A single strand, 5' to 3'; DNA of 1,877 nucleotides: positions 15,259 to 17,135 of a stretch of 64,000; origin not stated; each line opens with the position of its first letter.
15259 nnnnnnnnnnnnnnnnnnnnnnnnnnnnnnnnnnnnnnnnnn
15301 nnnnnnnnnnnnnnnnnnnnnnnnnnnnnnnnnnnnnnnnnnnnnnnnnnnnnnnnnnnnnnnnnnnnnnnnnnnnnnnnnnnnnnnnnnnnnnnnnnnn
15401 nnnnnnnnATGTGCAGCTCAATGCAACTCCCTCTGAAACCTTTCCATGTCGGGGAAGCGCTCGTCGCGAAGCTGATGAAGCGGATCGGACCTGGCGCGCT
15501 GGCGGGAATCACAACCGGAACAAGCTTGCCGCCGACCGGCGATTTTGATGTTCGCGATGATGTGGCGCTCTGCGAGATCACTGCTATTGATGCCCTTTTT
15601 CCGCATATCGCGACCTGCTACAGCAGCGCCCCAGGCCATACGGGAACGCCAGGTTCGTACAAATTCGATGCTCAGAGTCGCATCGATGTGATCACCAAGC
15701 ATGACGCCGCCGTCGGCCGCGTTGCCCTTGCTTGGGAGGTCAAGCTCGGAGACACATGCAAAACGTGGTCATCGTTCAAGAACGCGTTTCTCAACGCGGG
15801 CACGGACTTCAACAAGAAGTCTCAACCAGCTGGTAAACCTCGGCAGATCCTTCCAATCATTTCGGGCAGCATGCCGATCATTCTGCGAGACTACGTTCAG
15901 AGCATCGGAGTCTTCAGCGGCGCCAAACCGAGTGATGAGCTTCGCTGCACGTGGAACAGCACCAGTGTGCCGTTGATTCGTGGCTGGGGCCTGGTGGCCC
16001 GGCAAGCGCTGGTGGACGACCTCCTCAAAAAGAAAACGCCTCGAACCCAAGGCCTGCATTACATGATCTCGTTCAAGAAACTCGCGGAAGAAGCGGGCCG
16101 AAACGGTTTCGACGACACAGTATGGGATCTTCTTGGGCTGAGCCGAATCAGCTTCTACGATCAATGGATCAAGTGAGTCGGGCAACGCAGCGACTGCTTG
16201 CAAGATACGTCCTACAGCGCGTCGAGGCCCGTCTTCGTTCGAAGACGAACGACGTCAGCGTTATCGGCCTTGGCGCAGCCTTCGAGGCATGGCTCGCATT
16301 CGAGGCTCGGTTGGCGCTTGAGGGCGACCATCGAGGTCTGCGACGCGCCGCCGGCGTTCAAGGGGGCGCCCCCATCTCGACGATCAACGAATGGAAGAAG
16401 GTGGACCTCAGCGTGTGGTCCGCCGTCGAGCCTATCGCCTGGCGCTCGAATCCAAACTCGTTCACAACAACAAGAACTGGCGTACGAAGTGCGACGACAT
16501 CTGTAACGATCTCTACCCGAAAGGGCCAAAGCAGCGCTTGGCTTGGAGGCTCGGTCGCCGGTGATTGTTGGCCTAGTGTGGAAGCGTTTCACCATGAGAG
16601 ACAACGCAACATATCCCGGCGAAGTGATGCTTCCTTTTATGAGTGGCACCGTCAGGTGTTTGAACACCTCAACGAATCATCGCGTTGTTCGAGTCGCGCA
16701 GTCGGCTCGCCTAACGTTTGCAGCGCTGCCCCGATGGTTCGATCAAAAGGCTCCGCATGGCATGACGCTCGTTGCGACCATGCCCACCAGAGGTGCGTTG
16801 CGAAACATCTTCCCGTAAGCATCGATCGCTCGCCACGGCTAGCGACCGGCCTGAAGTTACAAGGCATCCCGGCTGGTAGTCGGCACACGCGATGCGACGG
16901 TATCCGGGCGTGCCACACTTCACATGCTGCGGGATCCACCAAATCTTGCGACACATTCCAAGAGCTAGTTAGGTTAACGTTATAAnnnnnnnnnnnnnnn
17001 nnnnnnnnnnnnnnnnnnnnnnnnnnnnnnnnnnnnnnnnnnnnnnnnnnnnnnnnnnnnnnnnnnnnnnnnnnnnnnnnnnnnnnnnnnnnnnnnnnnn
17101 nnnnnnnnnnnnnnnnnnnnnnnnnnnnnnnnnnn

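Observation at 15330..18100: Low-GC (~50-55%) island with nuclease-like and FRG-like genes next to DUF2779: candidate decayed defence islet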

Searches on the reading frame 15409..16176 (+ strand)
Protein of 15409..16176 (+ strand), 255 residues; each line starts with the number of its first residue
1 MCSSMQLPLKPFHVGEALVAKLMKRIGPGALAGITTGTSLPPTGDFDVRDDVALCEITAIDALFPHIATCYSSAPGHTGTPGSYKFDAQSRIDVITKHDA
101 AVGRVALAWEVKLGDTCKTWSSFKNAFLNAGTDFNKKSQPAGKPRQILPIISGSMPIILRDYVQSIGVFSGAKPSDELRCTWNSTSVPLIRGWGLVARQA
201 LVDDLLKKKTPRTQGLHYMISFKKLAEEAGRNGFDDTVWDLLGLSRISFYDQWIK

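Call 5: search_protein_families(library=pfam, max_evalue=0.1, proteins=[window:15409-16176:+])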
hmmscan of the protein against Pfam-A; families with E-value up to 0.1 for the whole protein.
window:15409-16176:+ (255 aa): 0 families

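Call 6: search_protein_families(library=padloc, max_evalue=0.1, proteins=[window:15409-16176:+])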
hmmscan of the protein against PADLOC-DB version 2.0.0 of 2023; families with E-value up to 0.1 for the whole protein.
window:15409-16176:+ (255 aa): 0 families

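Call 9: find_homologous_proteins(query=window:15409-16176:+, max_evalue=0.01)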
Query window:15409-16176:+ (255 aa): 1 proteins with E <= 0.01 among 1529 candidates.
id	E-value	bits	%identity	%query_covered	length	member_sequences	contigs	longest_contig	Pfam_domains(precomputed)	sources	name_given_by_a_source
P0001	4.5e-171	585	100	100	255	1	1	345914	-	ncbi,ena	-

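Call 11: find_encoding_contigs(protein=P0001, flank=10000, max_places=4)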
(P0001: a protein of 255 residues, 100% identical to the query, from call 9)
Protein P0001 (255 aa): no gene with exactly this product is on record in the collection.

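Call 12: list_cluster_members(proteins=[P0001])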
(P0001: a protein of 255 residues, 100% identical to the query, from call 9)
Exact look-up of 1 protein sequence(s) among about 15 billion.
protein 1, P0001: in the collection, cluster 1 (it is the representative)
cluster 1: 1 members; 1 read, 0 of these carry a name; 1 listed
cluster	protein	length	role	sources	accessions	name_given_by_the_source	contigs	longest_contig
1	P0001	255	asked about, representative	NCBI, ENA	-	-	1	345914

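Call 22: predict_structure(protein=window:15409-16176:+)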
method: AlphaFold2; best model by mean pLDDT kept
length: 255 residues; sequences in the alignment: 1
mean_pLDDT: 33.7   pTM: 0.25
mean pLDDT of the five models: 33.7, 33.5, 30.2, 28.2, 25.6
residues with pLDDT >= 90: 0; 70-90: 0; 50-70: 0; < 50: 255
segments of 3 or more residues with pLDDT < 50: 1-255
pLDDT, mean of each block of 10 residues (from residue 1): 23 31 35 31 32 36 38 33 30 31 32 36 45 42 35 25 24 22 26 35 41 37 44 41 36 33
secondary structure, 60 per line:
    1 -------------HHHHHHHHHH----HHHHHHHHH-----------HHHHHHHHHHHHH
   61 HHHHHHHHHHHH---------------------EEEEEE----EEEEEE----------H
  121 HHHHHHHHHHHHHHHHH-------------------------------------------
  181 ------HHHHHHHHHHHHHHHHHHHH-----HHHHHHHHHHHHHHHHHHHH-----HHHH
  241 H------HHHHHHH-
elements in order: H14-23 H28-36 H48-72 E94-99 E104-109 H120-137 H187-206 H212-231 H237-241 H248-254

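Call 24: search_protein_representatives(protein=window:15409-16176:+)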
Query: 255 residues. Proteins with E-value up to 0.001 (for the whole library): 2; up to 1e-10: 1; up to 1e-30: 1. The best 2 are listed.
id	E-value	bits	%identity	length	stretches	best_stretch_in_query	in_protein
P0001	1.4e-171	585.2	100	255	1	1-255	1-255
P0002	1.3e-05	41.3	33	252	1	12-209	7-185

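Call 30: find_encoding_contigs(protein=P0002, flank=10000, max_places=6)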
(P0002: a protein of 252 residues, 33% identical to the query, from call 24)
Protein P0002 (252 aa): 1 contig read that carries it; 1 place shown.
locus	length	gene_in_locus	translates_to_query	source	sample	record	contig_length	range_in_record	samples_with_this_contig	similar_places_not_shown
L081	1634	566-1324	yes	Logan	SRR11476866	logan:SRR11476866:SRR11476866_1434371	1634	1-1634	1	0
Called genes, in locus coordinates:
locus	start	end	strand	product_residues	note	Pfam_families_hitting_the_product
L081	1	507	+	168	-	?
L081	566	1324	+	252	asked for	-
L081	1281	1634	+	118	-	?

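Call 31: find_homologous_proteins(query=A1, max_evalue=0.1)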
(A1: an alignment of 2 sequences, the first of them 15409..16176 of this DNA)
Query A1 (2 sequences) (255 aa, profile of the alignment): 5 proteins with E <= 0.1 among 8000 candidates.
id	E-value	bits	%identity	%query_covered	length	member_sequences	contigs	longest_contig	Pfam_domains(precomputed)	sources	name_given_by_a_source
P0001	2.8e-138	478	100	100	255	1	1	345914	-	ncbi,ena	-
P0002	4.0e-129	448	31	77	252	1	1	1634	-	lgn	-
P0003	3.9e-41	159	27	91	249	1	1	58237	-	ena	-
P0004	3.3e-39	153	27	91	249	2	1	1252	-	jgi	jgi:hypothetical protein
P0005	1.8e-38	150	26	95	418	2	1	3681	PF00498.32,PF16697.11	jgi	-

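Call 32: find_encoding_contigs(protein=P0003, flank=10000, max_places=4)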
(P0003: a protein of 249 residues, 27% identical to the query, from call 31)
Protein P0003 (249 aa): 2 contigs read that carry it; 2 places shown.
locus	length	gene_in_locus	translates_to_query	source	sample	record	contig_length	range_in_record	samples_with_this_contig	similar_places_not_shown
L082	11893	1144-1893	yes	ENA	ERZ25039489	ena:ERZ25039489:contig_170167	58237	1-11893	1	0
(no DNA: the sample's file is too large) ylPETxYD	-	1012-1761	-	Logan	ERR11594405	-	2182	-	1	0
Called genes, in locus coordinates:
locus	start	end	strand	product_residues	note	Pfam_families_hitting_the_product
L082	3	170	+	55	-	?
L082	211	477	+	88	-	-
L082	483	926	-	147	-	-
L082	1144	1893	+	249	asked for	-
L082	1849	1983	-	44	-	-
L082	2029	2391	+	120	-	-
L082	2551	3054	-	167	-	-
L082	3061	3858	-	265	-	PF01695:IstB_IS21, PF00308:Bac_DnaA (weak)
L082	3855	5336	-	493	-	PF27155:Y4rL_C (weak), PF22483:Mu-transpos_C_2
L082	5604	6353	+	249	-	PF00376:MerR, PF13411:MerR_1, PF07739:TipAS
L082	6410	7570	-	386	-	-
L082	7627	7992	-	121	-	PF20409:SnoaL_5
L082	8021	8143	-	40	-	-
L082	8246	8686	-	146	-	-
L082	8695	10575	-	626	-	-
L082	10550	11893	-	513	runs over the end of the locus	PF05593:RHS_repeat (faint)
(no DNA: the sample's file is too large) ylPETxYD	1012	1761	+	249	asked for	-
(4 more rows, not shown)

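Call 33: find_encoding_contigs(protein=P0005, flank=10000, max_places=4)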
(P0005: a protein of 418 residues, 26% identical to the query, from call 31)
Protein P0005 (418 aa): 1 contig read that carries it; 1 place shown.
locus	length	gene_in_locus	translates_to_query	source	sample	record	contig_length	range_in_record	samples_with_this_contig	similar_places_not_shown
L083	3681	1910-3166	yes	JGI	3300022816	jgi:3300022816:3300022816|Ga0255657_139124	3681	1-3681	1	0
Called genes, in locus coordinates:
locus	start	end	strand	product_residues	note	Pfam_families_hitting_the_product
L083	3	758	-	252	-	?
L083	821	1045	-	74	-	-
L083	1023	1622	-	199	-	PF06905:FAIM1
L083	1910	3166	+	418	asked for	PF16697:Yop-YscD_cpl, PF00498:FHA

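Call 34: find_encoding_contigs(protein=P0004, flank=10000, max_places=4)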
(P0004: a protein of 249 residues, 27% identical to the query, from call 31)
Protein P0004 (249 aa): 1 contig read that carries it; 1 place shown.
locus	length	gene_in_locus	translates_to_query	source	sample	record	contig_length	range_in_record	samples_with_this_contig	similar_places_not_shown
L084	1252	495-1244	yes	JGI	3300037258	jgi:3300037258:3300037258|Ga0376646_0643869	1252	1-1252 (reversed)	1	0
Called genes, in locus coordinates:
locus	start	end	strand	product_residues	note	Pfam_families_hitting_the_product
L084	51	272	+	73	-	-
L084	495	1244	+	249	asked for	-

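Call 39: search_solved_structures(query=A2, max_evalue=10)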
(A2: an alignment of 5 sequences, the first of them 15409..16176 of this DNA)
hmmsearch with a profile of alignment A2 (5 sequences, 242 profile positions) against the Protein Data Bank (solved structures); distinct sequences matched with E-value up to 10: 0.

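Call 40: search_protein_families(library=pfam, alignment_id=A2, max_evalue=1)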
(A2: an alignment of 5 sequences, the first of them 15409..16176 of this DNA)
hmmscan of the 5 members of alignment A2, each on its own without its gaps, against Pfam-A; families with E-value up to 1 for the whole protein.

A. member 1, window:15409-16176:+ (255 aa): 0 families

B. families by the number of members that match (of 5 scanned): 3 families
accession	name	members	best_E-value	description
PF00498.31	FHA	1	3e-20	FHA domain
PF16697.10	Yop-YscD_cpl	1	3.7e-15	Inner membrane component of T3SS, cytoplasmic domain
PF16349.10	DUF4978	1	0.022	Domain of unknown function (DUF4978)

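Call 43: predict_structure(alignment_id=A2)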
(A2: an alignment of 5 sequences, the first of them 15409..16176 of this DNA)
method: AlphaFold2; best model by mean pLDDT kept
length: 255 residues; sequences in the alignment: 5
mean_pLDDT: 33.2   pTM: 0.23
mean pLDDT of the five models: 33.2, 32.5, 32.2, 31.8, 29.9
residues with pLDDT >= 90: 0; 70-90: 0; 50-70: 0; < 50: 255
segments of 3 or more residues with pLDDT < 50: 1-255
pLDDT, mean of each block of 10 residues (from residue 1): 25 28 31 26 24 29 37 31 35 35 35 39 40 37 32 32 31 34 33 38 40 30 37 40 32 28
secondary structure, 60 per line:
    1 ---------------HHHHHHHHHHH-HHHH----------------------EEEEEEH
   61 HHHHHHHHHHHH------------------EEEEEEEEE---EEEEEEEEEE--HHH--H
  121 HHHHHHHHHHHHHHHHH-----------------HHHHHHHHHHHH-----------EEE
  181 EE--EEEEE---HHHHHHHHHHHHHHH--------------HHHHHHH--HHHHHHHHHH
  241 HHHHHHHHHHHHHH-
elements in order: H16-26 H28-31 E54-59 H60-72 E91-99 E103-112 H120-137 H155-166 E178-182 E185-189 H193-207 H222-228 H231-254

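Call 44: search_protein_families(library=padloc, alignment_id=A2, max_evalue=1)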
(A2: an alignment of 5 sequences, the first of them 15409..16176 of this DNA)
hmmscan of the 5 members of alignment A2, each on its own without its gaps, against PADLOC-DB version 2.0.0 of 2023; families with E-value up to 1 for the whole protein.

A. member 1, window:15409-16176:+ (255 aa): 0 families

B. families by the number of members that match (of 5 scanned): 0 families

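Call 45: search_protein_families(library=ncbifam, max_evalue=0.1, proteins=[window:15409-16176:+, P0003])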
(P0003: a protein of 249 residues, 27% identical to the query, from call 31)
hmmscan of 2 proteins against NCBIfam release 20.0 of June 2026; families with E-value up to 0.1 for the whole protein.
window:15409-16176:+ (255 aa): 0 families

P0003 (249 aa): 0 families

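Call 50: find_related_loci(query=A2, collection=viral_contigs, flank=5000)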
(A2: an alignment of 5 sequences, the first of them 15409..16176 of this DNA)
Query A2 (255 aa) in viral_contigs; peptide patterns used: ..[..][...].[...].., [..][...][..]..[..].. (x = any residue, [..] = any of these).
35 stretches matched a pattern, but none encodes a relative of the query by tblastn (E <= 1e-3).

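Call 59: search_protein_families(library=phrogs, max_evalue=0.1, proteins=[window:15409-16176:+])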
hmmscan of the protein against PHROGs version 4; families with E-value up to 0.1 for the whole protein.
window:15409-16176:+ (255 aa): 0 families

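Call 72: search_solved_structures(query=P0003, max_evalue=10)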
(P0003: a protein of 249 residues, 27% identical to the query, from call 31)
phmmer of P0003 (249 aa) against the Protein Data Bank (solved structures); distinct sequences matched with E-value up to 10: 3.
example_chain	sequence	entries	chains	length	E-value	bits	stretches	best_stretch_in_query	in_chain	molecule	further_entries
7mc4_A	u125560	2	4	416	0.73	12.5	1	163-231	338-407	Bilin Lyase-Isomerase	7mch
5dtb_A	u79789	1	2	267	0.91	12.2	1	184-230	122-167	CG3822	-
5ehm_A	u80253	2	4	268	0.91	12.2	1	184-230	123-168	RE06730p,CG3822 | RE06730p,GH17276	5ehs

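Call 73: search_solved_structures(query=window:15409-16176:+, max_evalue=10)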
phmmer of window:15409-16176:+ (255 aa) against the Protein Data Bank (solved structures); distinct sequences matched with E-value up to 10: 1.
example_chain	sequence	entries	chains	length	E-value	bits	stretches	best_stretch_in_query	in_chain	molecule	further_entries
3flv_A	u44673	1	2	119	0.62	12.8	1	38-105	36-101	Acyl-CoA-binding domain-containing protein 5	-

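Call 77: search_protein_families(library=pfam, max_evalue=0.01, proteins=[L083:3-758:-, L082:2029-2391:+, L082:483-926:-, L081:1281-1634:+])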
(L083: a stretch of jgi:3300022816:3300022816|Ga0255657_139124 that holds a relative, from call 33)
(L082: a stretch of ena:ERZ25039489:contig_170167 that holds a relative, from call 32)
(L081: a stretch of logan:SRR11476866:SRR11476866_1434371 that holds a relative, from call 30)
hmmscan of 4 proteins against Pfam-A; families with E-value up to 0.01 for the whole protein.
L083:3-758:- (252 aa): 0 families

L082:2029-2391:+ (120 aa): 0 families

L082:483-926:- (147 aa): 0 families

L081:1281-1634:+ (118 aa): 0 families

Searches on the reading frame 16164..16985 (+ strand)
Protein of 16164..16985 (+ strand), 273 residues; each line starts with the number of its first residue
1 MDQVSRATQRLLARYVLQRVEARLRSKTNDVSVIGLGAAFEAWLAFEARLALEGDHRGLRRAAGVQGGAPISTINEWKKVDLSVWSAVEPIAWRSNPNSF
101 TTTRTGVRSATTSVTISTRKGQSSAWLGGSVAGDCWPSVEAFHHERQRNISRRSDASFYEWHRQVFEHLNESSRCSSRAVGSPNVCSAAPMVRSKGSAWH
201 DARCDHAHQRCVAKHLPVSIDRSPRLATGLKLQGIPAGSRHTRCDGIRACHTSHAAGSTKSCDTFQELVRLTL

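Call 45: search_protein_families(library=ncbifam, max_evalue=0.1, proteins=[window:16164-16985:+])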
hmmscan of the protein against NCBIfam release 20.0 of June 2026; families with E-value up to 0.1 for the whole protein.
window:16164-16985:+ (273 aa): 0 families

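Call 59: search_protein_families(library=phrogs, max_evalue=0.1, proteins=[window:16164-16985:+])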
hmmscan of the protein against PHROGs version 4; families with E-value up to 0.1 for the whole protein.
window:16164-16985:+ (273 aa): 0 families

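Call 65: find_related_loci(query=P0006, collection=viral_contigs, flank=3000)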
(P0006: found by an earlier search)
Query P0006 (273 aa) in viral_contigs; peptide patterns used: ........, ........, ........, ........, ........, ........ (x = any residue, [..] = any of these).
6 stretches matched a pattern, but none encodes a relative of the query by tblastn (E <= 1e-3).
